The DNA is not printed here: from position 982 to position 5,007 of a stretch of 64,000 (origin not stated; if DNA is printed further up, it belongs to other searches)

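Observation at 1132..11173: DruA-fused DndFGH-like three-gene defence operon with no modification module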

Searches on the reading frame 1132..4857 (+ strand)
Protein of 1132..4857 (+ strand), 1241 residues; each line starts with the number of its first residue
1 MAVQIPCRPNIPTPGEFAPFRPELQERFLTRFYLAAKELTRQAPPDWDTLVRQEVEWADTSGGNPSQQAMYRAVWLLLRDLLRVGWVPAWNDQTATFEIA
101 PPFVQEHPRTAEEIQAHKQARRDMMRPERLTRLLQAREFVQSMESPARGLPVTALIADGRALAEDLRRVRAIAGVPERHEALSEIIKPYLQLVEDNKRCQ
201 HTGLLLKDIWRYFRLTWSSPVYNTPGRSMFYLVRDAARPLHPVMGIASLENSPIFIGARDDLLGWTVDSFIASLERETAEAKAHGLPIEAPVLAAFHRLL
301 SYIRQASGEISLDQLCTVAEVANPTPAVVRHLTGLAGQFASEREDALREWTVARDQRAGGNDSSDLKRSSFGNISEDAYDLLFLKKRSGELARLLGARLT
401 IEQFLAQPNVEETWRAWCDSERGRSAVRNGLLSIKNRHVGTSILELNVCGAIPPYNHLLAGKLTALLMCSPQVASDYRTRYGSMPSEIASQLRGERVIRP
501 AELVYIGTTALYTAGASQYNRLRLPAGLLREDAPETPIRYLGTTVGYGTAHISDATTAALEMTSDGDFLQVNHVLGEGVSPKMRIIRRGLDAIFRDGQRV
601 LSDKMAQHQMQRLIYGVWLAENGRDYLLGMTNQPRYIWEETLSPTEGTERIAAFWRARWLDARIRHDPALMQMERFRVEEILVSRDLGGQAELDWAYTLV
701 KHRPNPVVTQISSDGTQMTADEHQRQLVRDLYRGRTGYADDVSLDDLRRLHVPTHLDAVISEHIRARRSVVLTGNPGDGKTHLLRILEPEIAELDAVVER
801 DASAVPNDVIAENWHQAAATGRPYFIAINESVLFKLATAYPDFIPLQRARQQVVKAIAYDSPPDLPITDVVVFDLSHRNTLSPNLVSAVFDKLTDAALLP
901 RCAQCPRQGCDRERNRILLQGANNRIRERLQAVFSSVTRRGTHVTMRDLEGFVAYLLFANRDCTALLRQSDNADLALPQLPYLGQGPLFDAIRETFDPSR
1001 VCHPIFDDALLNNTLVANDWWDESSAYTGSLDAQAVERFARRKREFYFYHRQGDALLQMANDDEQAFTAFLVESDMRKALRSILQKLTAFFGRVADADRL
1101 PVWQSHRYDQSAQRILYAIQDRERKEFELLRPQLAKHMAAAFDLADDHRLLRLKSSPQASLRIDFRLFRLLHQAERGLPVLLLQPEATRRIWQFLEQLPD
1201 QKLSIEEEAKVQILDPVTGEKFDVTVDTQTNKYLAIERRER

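Call 3: search_protein_families(library=pfam, proteins=[window:1132-4857:+], max_evalue=0.01)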
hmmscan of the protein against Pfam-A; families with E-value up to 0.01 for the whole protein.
window:1132-4857:+ (1241 aa): 3 families
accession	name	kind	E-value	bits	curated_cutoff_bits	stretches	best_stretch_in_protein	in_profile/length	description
PF14236.12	DruA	-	3.2e-24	86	27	2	445-628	133-296/297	Druantia protein DruA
PF13191.12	AAA_16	-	0.0017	19.4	32.6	0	761-877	17-104/167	AAA ATPase domain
PF20720.3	nSTAND3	-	0.0089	16.2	27.2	0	760-787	10-37/155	Novel STAND NTPase 3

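Call 4: search_protein_families(library=padloc, proteins=[window:1132-4857:+], max_evalue=0.01)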
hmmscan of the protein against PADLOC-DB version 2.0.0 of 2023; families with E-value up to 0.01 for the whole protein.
window:1132-4857:+ (1241 aa): 5 families
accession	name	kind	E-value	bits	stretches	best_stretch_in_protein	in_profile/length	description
PDLC00001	DruA1|DruA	-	2e-127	424.5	1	48-679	40-654/675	DUF4338 domain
PDLC00002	DruA1|DruA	-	1.4e-31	108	2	442-681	171-385/407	DUF4338 domain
PDLC02795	SspF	-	1.7e-12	44.8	2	819-982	130-284/560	SspF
PDLC02793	SspF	-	8.9e-10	35.6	1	822-961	132-274/600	SspF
PDLC02796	SspF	-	6.7e-09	33.3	1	823-975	128-271/525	SspF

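Call 5: search_protein_families(library=ncbifam, proteins=[window:1132-4857:+], max_evalue=0.01)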
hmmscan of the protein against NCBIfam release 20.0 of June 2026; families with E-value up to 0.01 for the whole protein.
window:1132-4857:+ (1241 aa): 1 family
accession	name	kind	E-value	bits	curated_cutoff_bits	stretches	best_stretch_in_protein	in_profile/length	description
TIGR03819.1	heli_sec_ATPase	hypoth_equivalog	0.0031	16.7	373.15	0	740-795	150-206/340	TadA family conjugal transfer-associated ATPase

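Call 19: find_homologous_proteins(query=window:1132-4857:+, max_evalue=0.00001)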
Query window:1132-4857:+ (1241 aa): 583 proteins with E <= 0.00001 among 8000 candidates; the best 120 are listed.
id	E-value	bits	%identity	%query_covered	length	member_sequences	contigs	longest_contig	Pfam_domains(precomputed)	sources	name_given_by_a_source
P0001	0.0e+0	2808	99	100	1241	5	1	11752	PF14236.13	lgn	-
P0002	0.0e+0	2507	88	100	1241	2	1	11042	PF14236.13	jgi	jgi:hypothetical protein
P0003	0.0e+0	2180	77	100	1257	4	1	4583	PF14236.13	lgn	-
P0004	0.0e+0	2155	76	99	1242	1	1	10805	PF14236.13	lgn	-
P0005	0.0e+0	2152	75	99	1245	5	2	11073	PF14236.13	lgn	-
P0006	0.0e+0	2144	75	99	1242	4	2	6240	PF14236.13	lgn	-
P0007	0.0e+0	2079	72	99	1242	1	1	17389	PF14236.13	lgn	-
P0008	0.0e+0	1971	70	99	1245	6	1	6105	PF14236.13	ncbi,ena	-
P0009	0.0e+0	1967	70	99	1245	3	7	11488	PF14236.13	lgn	-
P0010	0.0e+0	1955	69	99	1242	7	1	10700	PF14236.13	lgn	-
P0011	0.0e+0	1870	74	88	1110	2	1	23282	PF14236.13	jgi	jgi:hypothetical protein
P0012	0.0e+0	1797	66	99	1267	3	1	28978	PF14236.13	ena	-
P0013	0.0e+0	1788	64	99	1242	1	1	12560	PF14236.13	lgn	-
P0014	0.0e+0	1784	64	99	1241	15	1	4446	PF14236.13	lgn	-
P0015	0.0e+0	1781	69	91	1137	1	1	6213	PF14236.13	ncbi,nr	ncbi:MAG: DUF4338 domain-containing protein, partial [Caldilineaceae bacterium]|nr:DUF4338 domain-co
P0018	0.0e+0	1747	63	99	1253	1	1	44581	PF14236.13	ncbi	-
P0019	0.0e+0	1744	63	99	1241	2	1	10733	PF14236.13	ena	-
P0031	0.0e+0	1177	47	99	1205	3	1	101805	PF14236.13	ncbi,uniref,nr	ncbi:hypothetical protein J2Z79_001953 [Symbiobacterium terraclitae]|uniref:DUF4338 domain-containin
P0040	0.0e+0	1138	44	99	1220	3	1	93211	PF14236.13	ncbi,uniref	ncbi:Druantia anti-phage system protein DruA [Candidatus Leptofilum sp.]|uniref:Druantia anti-phage 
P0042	0.0e+0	1130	47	98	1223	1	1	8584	PF14236.13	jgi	jgi:hypothetical protein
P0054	0.0e+0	1074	44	98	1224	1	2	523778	PF14236.13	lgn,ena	-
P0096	1.9e-263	895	38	98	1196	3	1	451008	PF14236.13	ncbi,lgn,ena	-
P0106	4.1e-262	891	39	97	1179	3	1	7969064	PF14236.13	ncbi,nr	ncbi:Druantia anti-phage system protein DruA [Paenibacillus konkukensis]|nr:Druantia anti-phage syst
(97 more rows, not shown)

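Call 20: find_encoding_contigs(protein=window:1132-4857:+, flank=10000, max_places=4)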
Protein window:1132-4857:+ (1241 aa): 3 contigs read that carry it; 2 places shown.
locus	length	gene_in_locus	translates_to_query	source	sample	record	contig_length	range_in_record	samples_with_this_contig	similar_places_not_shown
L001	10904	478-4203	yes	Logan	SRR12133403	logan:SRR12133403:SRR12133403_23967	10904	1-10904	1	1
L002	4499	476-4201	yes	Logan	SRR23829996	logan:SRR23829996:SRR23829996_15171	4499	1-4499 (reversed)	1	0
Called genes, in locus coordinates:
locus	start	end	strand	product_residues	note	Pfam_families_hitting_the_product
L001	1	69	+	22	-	?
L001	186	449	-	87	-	-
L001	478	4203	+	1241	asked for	PF14236:DruA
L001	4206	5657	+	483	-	-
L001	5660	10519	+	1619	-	-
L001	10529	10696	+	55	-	-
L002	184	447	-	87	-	-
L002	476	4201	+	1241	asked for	PF14236:DruA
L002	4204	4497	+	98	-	?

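Call 21: find_related_loci(query=window:1132-4857:+, collection=genome_contigs, flank=10000)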
Query window:1132-4857:+ (1241 aa) in genome_contigs; peptide patterns used: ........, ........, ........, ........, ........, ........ (x = any residue, [..] = any of these).
22 stretches matched a pattern; 4 encode a relative of the query (tblastn E <= 1e-3); 4 distinct loci.
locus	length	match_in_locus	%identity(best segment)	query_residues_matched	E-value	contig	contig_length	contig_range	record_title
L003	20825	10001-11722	35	67-664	1e-88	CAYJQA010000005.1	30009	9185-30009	MAG TPA_asm: uncultured Litorilinea sp. isolate ERP124720_co1_131 genome assembly, contig: NODE_2075_length_30009_cov_5.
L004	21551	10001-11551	34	137-670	4e-80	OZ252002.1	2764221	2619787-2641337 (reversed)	MAG: Gammaproteobacteria bacterium isolate d484a861-56e0-41a6-afea-df8291d130ef genome assembly, chromosome: 1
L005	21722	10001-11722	34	77-673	2e-76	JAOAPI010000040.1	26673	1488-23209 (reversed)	MAG: Candidatus Sulfotelmatobacter sp. isolate RYN_10 scaffold_1452941, whole genome shotgun sequence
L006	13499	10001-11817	40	59-693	1e-52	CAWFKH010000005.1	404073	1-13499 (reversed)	MAG: uncultured Gemmatimonadales bacterium isolate MFD01721.bin.1.4 genome assembly, contig: contig_38318, whole genome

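Call 22: find_encoding_contigs(protein=P0031, flank=10000, max_places=1)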
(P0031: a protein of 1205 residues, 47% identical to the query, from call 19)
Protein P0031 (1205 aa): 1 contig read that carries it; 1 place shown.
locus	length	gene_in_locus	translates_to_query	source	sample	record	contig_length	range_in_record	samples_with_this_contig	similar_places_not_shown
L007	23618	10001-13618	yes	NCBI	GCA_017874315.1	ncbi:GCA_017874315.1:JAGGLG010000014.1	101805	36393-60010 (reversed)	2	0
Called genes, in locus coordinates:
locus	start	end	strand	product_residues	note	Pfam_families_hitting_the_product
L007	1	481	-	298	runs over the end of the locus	PF04041:Glyco_hydro_130, PF00251:Glyco_hydro_32N (faint)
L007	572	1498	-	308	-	PF04041:Glyco_hydro_130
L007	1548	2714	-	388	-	PF01408:GFO_IDH_MocA, PF03447:NAD_binding_3 (weak), PF22725:GFO_IDH_MocA_C3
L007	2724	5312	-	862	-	PF06452:CBM9_1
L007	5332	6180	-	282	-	PF00528:BPD_transp_1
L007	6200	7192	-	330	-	PF00528:BPD_transp_1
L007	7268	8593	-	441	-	PF01547:SBP_bac_1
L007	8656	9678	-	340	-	PF00356:LacI, PF00532:Peripla_BP_1, PF13377:Peripla_BP_3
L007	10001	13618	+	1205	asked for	PF14236:DruA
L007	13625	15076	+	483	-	-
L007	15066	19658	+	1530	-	PF01580:FtsK_SpoIIIE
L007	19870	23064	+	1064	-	PF02182:SAD_SRA (weak), PF26348:SRA_ScoMcrA, PF01878:EVE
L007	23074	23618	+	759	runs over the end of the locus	PF09823:DUF2357, PF04411:PDDEXK_7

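Call 23: find_encoding_contigs(protein=P0106, flank=10000, max_places=1)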
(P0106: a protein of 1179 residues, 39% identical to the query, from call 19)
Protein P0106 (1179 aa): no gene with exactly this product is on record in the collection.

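Call 24: find_encoding_contigs(protein=P0040, flank=10000, max_places=1)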
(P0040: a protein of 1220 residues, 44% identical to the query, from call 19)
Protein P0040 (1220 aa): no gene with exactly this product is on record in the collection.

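Call 25: find_encoding_contigs(protein=P0018, flank=10000, max_places=1)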
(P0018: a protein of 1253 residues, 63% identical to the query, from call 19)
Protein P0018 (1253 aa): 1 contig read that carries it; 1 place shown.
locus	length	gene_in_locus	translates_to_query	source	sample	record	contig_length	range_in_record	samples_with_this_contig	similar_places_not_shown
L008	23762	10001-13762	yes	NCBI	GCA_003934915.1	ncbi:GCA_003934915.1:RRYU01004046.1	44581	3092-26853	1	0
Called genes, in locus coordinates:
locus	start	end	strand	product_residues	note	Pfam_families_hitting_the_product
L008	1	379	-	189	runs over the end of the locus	-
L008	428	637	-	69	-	-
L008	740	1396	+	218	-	PF01895:PhoU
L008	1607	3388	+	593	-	-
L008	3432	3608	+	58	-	-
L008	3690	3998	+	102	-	-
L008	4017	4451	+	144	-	PF13462:Thioredoxin_4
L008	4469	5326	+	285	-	PF03575:Peptidase_S51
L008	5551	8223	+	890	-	PF18921:Cyanophycin_syn, PF13549:ATP-grasp_5 (faint), PF08443:RimK (weak), PF08245:Mur_ligase_M, PF02875:Mur_ligase_C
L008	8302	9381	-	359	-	PF01385:OrfB_IS605, PF07282:Cas12f1-like_TNB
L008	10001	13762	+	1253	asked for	PF14236:DruA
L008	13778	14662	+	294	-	PF01844:HNH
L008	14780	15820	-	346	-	-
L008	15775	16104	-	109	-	-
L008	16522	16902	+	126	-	PF00571:CBS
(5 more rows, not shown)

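Call 27: find_encoding_contigs(protein=P0096, flank=10000, max_places=1)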
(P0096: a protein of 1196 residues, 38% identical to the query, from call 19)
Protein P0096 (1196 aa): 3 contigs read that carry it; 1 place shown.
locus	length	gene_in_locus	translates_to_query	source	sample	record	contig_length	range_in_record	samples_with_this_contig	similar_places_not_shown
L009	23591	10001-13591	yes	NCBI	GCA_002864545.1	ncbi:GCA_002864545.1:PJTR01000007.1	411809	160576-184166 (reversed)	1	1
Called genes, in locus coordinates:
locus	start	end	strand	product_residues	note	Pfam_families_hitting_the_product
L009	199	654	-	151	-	-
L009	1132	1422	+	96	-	PF01371:Trp_repressor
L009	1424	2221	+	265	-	PF01903:CbiX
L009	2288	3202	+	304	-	PF00781:DAGK_cat, PF01513:NAD_kinase (weak), PF19279:YegS_C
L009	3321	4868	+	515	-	PF01938:TRAM, PF05958:tRNA_U5-meth_tr, PF02475:TRM5-TYW2_MTfase (weak), PF03602:Cons_hypoth95 (weak), PF09445:Methyltransf_15 (faint), PF13649:Methyltransf_25 (weak), PF13847:Methyltransf_31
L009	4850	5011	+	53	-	-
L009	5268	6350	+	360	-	-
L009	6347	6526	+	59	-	-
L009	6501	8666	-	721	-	PF00071:Ras (faint)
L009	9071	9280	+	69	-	PF13443:HTH_26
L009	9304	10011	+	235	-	PF17746:SfsA_N (weak), PF03749:SfsA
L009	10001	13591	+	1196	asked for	PF14236:DruA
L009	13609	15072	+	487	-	-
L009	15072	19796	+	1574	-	PF01580:FtsK_SpoIIIE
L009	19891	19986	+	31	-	-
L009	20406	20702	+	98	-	PF01527:HTH_Tnp_1 (weak), PF13384:HTH_23, PF13518:HTH_28, PF13551:HTH_29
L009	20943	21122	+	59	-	-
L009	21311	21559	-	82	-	-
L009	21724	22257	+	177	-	-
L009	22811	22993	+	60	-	-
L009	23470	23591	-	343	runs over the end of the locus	PF00881:Nitroreductase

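Call 28: find_encoding_contigs(protein=P0054, flank=10000, max_places=1)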
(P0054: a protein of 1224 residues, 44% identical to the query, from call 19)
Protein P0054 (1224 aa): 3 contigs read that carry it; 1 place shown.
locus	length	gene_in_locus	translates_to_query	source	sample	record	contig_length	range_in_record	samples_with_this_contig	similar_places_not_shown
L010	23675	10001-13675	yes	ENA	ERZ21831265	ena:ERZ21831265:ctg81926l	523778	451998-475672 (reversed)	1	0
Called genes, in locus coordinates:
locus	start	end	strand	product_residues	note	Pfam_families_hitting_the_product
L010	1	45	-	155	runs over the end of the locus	PF00293:NUDIX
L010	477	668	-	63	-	-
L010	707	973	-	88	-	-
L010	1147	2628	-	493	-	PF01420:Methylase_S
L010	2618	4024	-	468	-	PF12161:HsdM_N (weak), PF02384:N6_Mtase, PF01170:UPF0020 (weak), PF07669:Eco57I (weak)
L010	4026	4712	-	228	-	PF08463:EcoEI_R_C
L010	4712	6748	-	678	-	PF04313:HSDR_N, PF00270:DEAD, PF04851:ResIII, PF18766:SWI2_SNF2, PF00271:Helicase_C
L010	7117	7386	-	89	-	-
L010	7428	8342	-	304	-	PF08843:AbiEii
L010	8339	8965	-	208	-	PF13338:AbiEi_4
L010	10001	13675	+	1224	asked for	PF14236:DruA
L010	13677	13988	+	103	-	-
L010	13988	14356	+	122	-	-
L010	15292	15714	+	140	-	-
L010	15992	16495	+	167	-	-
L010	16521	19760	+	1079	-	PF01580:FtsK_SpoIIIE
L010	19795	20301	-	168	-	-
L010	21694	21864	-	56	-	-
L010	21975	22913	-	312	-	-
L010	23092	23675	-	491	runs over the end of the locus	PF13655:RVT_N, PF00078:RVT_1, PF08388:GIIM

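Call 31: search_solved_structures(query=window:1132-4857:+, max_evalue=1)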
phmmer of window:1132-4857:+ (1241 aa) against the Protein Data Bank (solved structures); distinct sequences matched with E-value up to 1: 0.

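Call 35: search_solved_structures(query=A1, max_evalue=10)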
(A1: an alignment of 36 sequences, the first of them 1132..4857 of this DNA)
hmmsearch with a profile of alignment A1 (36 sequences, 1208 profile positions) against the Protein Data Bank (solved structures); distinct sequences matched with E-value up to 10: 15.
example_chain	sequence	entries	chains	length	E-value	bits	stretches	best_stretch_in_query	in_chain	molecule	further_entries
24vc_A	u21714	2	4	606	0.091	13.5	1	729-756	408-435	Lysosomal cobalamin transporter ABCD4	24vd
24ve_A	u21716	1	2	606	0.091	13.5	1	729-756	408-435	Lysosomal cobalamin transporter ABCD4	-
6jbj_A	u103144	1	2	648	0.1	13.3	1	729-756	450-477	ATP-binding cassette sub-family D member 4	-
2yz2_A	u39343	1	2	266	0.24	12.2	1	727-845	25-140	Putative ABC transporter ATP-binding protein TM_0222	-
4zir_A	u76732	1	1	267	0.24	12.1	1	727-845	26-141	Energy-coupling factor transporter ATP-binding protein EcfA2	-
4hlu_A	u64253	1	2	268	0.24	12.1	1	727-845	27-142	Putative ABC transporter ATP-binding protein TM_0222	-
6hz4_A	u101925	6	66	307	0.26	12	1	713-761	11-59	5-methylcytosine-specific restriction enzyme B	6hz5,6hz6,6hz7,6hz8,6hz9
9n00_A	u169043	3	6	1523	0.32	11.7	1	714-761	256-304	AAA family ATPase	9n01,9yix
6ut6_A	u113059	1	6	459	0.42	11.3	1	713-761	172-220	5-methylcytosine-specific restriction enzyme B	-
7vsr_A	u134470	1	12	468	0.43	11.3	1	713-761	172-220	5-methylcytosine-specific restriction enzyme B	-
4xgu_A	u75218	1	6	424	0.67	10.7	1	713-768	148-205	Putative pachytene checkpoint protein 2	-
3mlg_A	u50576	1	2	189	1.4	9.6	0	364-419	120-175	2X chimera of Helicobacter pylori protein HP0242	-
4r25_A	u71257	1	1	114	2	9.1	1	709-754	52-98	Nitrogen regulatory PII-like protein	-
4rx6_A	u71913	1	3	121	2.2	9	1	709-754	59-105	Nitrogen regulatory PII-like protein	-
21gi_A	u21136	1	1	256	4.9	7.8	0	363-419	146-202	A designed protein Three-twist Knot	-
